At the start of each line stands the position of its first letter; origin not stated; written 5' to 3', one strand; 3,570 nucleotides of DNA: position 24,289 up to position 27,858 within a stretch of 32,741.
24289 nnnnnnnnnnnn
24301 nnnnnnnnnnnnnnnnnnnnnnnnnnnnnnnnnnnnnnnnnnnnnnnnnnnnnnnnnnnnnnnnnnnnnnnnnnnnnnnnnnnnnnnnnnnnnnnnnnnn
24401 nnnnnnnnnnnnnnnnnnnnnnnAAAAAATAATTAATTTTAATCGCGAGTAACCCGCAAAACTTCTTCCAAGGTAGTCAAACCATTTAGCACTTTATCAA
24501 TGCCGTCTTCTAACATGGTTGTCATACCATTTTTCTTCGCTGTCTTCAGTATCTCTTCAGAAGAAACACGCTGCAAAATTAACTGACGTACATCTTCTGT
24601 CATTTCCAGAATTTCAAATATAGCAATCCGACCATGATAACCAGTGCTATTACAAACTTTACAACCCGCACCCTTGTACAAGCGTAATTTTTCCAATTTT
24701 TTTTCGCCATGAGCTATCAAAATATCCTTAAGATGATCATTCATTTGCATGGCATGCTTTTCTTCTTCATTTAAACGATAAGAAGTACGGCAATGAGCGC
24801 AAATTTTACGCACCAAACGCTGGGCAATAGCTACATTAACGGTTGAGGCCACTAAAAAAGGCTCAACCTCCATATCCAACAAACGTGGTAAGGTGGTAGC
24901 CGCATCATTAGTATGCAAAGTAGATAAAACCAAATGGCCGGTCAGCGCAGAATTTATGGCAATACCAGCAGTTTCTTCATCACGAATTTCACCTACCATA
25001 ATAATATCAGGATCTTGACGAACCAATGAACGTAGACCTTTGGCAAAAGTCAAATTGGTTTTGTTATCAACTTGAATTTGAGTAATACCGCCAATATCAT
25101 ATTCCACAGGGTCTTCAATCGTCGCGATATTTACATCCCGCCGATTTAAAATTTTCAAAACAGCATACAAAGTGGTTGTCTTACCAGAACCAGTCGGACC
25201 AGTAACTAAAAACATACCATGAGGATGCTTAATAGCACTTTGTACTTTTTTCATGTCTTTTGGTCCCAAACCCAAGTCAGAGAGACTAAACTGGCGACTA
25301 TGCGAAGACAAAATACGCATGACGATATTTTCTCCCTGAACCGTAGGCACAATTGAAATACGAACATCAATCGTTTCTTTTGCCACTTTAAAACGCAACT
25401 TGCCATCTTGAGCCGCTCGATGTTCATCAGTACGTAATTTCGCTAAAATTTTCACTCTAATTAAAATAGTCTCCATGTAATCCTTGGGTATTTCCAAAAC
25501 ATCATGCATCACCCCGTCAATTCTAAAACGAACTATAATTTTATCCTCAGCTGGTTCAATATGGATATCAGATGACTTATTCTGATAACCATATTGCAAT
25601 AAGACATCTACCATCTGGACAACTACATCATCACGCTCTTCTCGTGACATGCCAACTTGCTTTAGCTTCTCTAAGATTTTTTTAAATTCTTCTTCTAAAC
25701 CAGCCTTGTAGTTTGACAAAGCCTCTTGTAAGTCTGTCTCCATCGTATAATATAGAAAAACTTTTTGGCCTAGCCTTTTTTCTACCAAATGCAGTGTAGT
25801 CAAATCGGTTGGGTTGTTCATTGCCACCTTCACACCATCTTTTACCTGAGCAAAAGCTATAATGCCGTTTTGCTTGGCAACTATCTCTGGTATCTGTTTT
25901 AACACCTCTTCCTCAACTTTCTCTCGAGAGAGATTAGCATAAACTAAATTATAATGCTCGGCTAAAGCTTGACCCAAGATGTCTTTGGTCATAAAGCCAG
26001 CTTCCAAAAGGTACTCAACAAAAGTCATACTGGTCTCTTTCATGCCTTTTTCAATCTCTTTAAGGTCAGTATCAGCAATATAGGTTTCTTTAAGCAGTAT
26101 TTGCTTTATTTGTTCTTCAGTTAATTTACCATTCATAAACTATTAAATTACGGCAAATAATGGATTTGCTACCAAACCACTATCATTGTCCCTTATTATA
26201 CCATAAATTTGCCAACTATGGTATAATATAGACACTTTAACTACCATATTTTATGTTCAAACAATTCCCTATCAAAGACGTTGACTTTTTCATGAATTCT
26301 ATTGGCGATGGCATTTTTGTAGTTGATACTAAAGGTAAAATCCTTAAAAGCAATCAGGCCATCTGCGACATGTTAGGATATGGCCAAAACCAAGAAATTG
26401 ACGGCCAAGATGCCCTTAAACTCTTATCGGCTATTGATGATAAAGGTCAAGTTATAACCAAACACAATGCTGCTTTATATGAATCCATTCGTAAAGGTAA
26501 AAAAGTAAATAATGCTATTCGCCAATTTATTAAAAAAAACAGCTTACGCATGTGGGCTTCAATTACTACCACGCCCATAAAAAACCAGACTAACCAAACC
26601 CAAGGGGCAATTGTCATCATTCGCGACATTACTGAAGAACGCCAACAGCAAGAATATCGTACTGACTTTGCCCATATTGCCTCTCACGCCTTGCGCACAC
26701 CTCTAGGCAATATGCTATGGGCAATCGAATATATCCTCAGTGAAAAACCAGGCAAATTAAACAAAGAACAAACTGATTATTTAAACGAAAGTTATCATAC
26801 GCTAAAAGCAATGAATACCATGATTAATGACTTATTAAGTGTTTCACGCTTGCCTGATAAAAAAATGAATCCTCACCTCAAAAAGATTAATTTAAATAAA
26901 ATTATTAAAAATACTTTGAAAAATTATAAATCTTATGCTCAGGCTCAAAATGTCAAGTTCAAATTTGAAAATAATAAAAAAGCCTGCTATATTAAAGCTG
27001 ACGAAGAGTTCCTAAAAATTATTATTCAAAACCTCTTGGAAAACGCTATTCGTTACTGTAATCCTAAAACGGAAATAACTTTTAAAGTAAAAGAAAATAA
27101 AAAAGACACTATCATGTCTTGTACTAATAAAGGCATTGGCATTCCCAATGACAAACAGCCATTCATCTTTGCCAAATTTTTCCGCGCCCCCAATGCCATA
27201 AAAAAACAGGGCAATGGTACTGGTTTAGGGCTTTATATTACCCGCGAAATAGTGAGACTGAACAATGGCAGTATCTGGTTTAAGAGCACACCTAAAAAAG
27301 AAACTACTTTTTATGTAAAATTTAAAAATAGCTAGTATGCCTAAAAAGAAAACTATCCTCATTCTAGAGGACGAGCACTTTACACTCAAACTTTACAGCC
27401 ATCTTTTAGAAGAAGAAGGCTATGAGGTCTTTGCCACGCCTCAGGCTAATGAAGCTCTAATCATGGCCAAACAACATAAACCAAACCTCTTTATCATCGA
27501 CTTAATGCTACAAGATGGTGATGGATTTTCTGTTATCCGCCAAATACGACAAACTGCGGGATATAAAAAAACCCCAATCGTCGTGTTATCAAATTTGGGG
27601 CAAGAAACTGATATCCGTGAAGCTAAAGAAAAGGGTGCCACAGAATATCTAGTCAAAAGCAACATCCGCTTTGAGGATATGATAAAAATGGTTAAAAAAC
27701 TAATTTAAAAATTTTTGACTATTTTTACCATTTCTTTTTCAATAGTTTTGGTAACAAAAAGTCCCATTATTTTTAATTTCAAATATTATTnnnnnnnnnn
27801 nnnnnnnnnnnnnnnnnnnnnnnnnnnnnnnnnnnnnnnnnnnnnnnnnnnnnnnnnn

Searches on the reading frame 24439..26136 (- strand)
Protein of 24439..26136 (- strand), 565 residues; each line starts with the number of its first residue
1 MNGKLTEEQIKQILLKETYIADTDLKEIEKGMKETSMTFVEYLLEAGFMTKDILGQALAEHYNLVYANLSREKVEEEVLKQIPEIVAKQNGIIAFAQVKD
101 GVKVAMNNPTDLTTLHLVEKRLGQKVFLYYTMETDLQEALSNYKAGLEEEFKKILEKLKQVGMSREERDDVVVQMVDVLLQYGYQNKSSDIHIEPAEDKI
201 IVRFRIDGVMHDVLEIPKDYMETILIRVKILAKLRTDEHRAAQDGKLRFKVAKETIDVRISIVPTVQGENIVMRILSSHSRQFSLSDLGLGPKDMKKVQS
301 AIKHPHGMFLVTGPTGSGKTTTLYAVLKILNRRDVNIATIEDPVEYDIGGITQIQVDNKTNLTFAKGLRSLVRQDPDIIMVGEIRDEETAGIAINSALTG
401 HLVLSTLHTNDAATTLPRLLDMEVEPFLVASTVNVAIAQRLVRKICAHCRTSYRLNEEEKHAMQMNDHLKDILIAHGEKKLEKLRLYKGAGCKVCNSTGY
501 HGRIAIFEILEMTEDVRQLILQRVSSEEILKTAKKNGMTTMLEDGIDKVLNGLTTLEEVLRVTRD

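Call 6: search_protein_families(library=pfam, proteins=[window:24439-26136:-], max_evalue=0.01)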
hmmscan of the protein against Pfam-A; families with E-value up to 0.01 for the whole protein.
window:24439-26136:- (565 aa): 14 families
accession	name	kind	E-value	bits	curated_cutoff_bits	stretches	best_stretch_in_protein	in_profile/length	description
PF00437.27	T2SSE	-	6.5e-129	430.2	24.9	1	167-561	3-370/370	Type II/IV secretion system protein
PF05157.20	MshEN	-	1.2e-10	41.7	23.1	1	62-147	1-87/90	MshEN domain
PF13555.12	AAA_29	-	0.00014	22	27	1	303-330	19-46/61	P-loop containing region of AAA domain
PF13191.12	AAA_16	-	0.00033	21.6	32.6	1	305-343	24-60/167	AAA ATPase domain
PF13401.12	AAA_22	-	0.00043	21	27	1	305-345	4-44/130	AAA domain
PF25199.1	nSTAND_NTPase5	-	0.00043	20.6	34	1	305-351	40-87/145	Novel STAND NTPase 5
PF13604.12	AAA_30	-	0.00075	19.7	27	1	297-337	9-49/191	AAA domain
PF13086.12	AAA_11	-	0.00082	19.7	27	1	294-331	6-42/257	AAA domain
PF13245.12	AAA_19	-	0.0014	19.2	25.1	1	302-334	5-39/134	AAA domain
PF02492.25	cobW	-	0.0022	18.1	20.7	1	309-342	3-35/180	CobW/HypB/UreG, nucleotide-binding domain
PF13476.12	AAA_23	-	0.0027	18.8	27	1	306-330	19-43/201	AAA domain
PF20720.3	nSTAND3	-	0.0048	17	27.2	0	305-343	16-54/155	Novel STAND NTPase 3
PF03266.21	NTPase_1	-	0.0072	16.6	23.9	0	309-338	2-31/168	NTPase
PF03205.20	MobB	-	0.0092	16.3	26.6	0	310-341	3-34/133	Molybdopterin guanine dinucleotide synthesis protein B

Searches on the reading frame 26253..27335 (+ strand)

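Call 8: search_protein_families(library=pfam, proteins=[window:26253-27335:+], max_evalue=0.001)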
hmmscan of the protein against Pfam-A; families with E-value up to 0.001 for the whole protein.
window:26253-27335:+ (360 aa): 7 families
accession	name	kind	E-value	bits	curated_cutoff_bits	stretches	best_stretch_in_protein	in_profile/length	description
PF02518.31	HATPase_c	-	1.6e-25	90.2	26.4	1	250-358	2-108/111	Histidine kinase-, DNA gyrase B-, and HSP90-like ATPase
PF13426.13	PAS_9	-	5.3e-15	56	27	1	19-128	2-103/103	PAS domain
PF00989.32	PAS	-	5.6e-12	46.1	22.6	1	9-126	2-113/113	PAS fold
PF00512.31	HisKA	-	4.8e-11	43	26.9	1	136-200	2-63/66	His Kinase A (phospho-acceptor) domain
PF08448.16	PAS_4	-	1.8e-07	31.8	23.1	1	15-131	2-110/110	PAS fold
PF12860.13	PAS_7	-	7.5e-07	29.7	27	1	15-134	2-115/115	PAS fold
PF13188.13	PAS_8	-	1.8e-06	28.1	21.8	1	14-58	7-50/65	PAS domain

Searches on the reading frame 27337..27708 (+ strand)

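Call 8: search_protein_families(library=pfam, proteins=[window:27337-27708:+], max_evalue=0.001)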
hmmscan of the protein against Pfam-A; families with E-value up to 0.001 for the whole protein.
window:27337-27708:+ (123 aa): 1 family
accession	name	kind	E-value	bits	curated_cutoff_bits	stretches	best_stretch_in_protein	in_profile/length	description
PF00072.30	Response_reg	-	3.6e-22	79.1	30.2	1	7-119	1-110/111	Response regulator receiver domain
